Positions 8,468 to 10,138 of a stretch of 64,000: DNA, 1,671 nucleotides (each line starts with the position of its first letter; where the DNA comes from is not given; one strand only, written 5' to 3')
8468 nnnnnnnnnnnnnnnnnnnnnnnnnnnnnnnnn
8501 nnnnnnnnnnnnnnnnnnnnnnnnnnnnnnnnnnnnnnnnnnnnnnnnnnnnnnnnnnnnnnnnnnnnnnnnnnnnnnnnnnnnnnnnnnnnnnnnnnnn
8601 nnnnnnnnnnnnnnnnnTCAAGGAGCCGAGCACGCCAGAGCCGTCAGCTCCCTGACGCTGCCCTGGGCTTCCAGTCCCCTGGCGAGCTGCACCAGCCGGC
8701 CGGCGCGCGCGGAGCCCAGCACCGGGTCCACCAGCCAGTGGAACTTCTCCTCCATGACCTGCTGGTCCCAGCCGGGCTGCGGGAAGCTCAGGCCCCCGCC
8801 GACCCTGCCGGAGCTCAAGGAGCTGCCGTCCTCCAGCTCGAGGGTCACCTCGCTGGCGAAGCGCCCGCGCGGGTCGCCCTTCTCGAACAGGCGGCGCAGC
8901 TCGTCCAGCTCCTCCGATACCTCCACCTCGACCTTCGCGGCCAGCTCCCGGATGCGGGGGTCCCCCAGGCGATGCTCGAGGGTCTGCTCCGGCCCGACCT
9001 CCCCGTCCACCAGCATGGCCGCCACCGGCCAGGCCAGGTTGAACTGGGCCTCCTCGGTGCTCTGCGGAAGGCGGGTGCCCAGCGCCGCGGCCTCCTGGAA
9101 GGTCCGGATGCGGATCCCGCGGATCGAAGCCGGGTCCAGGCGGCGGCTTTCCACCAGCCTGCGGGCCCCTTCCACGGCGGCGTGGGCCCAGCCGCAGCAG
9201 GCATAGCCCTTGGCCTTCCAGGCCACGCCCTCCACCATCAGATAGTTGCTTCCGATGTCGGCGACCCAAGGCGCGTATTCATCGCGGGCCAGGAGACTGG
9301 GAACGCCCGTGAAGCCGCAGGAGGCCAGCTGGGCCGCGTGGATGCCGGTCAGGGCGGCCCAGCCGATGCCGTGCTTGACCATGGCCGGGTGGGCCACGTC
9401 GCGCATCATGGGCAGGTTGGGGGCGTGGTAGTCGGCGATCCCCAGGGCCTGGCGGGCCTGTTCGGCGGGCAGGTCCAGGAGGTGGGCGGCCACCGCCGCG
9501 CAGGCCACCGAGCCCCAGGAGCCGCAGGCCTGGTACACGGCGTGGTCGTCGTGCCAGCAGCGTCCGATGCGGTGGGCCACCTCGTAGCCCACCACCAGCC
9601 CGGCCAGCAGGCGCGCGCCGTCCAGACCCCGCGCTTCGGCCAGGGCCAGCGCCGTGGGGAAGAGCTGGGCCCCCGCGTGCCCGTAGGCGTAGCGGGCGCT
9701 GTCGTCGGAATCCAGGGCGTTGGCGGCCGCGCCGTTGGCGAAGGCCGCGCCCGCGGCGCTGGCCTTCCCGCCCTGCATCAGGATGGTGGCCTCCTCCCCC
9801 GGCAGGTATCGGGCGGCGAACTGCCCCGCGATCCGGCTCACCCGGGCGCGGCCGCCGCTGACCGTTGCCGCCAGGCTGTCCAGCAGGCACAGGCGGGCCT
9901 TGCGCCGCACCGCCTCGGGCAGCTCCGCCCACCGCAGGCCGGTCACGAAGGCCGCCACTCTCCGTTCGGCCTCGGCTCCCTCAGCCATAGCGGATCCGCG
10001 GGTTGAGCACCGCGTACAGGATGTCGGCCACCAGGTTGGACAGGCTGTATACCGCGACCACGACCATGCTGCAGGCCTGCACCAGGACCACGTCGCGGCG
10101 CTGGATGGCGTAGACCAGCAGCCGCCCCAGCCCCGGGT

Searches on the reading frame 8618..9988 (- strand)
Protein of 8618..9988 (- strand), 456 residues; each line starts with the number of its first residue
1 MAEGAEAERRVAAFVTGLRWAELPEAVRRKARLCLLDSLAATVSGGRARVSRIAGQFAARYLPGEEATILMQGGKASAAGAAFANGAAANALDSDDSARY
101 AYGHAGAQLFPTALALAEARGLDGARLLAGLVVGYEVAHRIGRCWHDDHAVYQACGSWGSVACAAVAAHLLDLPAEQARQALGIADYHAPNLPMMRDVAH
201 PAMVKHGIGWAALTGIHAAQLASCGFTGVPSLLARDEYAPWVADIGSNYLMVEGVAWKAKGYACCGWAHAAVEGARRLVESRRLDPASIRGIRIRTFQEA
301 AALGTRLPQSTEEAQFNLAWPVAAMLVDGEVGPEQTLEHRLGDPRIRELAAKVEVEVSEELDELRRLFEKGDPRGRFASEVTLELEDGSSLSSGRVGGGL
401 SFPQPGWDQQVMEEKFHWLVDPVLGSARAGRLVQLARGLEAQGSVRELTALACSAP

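Call 46: search_protein_families(library=pfam, proteins=[window:8618-9988:-])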
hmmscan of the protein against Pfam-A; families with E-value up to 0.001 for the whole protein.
window:8618-9988:- (456 aa): 2 families
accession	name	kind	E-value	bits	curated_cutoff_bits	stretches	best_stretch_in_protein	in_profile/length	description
PF03972.19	MmgE_PrpD_N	-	1.6e-44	152.4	32.1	1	10-235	2-227/244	MmgE/PrpD N-terminal domain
PF19305.4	MmgE_PrpD_C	-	7.9e-30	104.4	32.1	1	262-436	1-168/173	MmgE/PrpD C-terminal domain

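Call 51: search_protein_families(library=ncbifam, proteins=[window:8618-9988:-], max_evalue=0.00001)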
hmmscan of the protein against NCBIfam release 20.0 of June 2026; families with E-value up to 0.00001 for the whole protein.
window:8618-9988:- (456 aa): 1 family
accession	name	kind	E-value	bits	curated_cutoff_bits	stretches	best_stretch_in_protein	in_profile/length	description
NF042438.1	PrpD_hiGCgrampos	equivalog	1.3e-08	33.9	950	1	44-185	57-197/499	2-methylcitrate dehydratase PrpD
